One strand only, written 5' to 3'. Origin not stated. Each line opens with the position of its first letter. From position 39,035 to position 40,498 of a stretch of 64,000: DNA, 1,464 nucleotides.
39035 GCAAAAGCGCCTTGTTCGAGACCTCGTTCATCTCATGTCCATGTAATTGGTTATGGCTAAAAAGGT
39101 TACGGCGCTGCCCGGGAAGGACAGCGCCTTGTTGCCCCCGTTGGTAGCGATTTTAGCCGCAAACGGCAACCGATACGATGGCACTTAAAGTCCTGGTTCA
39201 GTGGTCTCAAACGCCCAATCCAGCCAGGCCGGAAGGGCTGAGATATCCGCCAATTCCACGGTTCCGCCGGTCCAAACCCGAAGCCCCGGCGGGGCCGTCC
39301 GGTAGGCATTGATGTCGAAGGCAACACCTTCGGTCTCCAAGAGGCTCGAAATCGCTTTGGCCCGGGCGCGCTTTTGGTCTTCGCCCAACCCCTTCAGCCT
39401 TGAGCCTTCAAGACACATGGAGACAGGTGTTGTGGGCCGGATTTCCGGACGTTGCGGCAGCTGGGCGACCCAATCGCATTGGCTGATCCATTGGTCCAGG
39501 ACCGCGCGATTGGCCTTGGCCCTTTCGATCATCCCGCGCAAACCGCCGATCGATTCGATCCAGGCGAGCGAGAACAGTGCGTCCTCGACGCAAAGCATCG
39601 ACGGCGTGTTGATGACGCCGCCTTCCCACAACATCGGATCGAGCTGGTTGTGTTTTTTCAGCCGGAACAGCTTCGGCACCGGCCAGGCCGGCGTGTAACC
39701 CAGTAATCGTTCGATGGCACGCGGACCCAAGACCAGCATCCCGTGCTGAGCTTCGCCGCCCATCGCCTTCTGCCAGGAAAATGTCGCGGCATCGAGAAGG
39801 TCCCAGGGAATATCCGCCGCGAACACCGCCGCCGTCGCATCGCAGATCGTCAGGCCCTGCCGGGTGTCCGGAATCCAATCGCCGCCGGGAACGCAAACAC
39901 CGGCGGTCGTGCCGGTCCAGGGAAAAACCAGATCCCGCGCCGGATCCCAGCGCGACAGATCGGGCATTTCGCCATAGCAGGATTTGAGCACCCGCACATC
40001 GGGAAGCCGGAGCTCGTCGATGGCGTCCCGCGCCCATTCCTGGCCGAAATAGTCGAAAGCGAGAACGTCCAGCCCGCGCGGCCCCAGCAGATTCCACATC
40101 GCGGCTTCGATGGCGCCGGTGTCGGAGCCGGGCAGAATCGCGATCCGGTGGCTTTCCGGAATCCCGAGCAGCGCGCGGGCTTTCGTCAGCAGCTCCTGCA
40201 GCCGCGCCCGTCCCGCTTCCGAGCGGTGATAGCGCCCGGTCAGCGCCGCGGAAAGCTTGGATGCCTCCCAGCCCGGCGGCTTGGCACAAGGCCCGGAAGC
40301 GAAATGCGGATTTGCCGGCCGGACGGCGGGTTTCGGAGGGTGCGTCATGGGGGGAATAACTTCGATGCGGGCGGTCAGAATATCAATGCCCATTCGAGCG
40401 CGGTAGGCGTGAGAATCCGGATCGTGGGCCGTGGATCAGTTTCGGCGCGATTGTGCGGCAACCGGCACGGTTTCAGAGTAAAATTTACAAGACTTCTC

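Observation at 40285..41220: ~66-bp direct repeat of the serC 5' end brackets the flavin-reductase gene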

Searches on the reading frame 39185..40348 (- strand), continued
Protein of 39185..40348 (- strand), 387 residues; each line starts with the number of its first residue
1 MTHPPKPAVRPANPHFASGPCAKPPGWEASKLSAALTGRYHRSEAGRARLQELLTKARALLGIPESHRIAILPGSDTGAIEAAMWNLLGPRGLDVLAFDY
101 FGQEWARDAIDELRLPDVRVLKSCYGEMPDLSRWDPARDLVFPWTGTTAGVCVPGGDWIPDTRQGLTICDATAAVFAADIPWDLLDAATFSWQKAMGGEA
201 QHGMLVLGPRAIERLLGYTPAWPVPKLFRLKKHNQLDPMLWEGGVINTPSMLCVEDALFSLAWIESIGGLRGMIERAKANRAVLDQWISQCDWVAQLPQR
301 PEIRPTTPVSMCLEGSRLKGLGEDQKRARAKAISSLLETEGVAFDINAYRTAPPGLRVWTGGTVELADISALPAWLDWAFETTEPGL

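Call 27: find_encoding_contigs(protein=P0008, flank=7000, max_places=4)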
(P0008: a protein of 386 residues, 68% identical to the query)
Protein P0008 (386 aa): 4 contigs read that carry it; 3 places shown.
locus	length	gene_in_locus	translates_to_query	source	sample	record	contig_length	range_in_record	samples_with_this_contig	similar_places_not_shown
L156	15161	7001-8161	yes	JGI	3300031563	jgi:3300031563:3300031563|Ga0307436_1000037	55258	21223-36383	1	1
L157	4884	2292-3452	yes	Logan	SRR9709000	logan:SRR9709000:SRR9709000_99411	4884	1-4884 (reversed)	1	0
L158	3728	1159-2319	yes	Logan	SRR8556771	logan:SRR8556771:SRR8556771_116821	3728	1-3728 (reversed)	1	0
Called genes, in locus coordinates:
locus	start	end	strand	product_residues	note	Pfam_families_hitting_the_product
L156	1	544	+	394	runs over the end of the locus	PF00809:Pterin_bind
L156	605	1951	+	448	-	PF02878:PGM_PMM_I, PF02879:PGM_PMM_II, PF02880:PGM_PMM_III, PF00408:PGM_PMM_IV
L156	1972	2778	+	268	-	PF08543:Phos_pyr_kin, PF00294:PfkB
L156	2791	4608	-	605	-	PF13667:ThiC-associated, PF01964:ThiC_Rad_SAM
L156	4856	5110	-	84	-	-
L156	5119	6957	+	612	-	PF03600:CitMHS, PF02080:TrkA_C, PF00939:Na_sulph_symp (weak), PF03600:CitMHS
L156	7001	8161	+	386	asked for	-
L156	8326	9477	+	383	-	PF13393:tRNA-synt_His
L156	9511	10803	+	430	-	PF00709:Adenylsucc_synt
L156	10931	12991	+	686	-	-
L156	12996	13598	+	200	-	-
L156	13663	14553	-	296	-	PF00140:Sigma70_r1_2, PF04542:Sigma70_r2, PF04545:Sigma70_r4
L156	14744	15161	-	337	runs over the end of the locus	PF01479:S4, PF00849:PseudoU_synth_2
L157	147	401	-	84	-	-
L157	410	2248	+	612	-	PF03600:CitMHS, PF02080:TrkA_C, PF00939:Na_sulph_symp (weak), PF03600:CitMHS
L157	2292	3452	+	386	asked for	-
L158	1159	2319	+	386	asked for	-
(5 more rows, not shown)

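Call 41: find_encoding_contigs(protein=P0004, flank=6000, max_places=6)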
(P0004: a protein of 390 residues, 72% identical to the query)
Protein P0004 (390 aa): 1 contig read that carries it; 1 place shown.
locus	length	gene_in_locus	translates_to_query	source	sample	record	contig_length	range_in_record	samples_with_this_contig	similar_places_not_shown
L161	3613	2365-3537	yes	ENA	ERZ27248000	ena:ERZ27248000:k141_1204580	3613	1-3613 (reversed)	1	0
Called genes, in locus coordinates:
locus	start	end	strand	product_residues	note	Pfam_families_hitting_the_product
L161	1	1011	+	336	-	?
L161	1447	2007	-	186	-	PF16694:Cytochrome_P460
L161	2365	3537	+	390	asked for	-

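Call 56: search_protein_families(library=padloc, proteins=[L001:5136-5831:+], max_evalue=0.01)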
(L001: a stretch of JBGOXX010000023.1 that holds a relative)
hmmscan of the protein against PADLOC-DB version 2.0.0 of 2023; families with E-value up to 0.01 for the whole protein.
L001:5136-5831:+ (231 aa): 0 families
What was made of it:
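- Tried and rejected: PADLOC had no match for the AbiU2 ORF, flr or the L001 low-GC ORF (call 56).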

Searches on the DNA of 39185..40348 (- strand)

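Call 57: search_rna_families(sources=[L161, L153, L001], threshold=evalue, max_evalue=0.01)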
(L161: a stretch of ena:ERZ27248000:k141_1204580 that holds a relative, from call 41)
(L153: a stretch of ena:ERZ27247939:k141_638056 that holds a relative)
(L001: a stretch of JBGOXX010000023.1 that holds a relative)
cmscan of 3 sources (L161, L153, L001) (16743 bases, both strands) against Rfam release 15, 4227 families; matches with E-value up to 0.01: 1.
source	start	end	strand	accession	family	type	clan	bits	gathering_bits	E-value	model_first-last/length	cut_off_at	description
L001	3323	3455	-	RF00059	TPP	Cis-reg; riboswitch;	-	64.9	54.3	4.6e-11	1-105/105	no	TPP riboswitch aptamer (THI element)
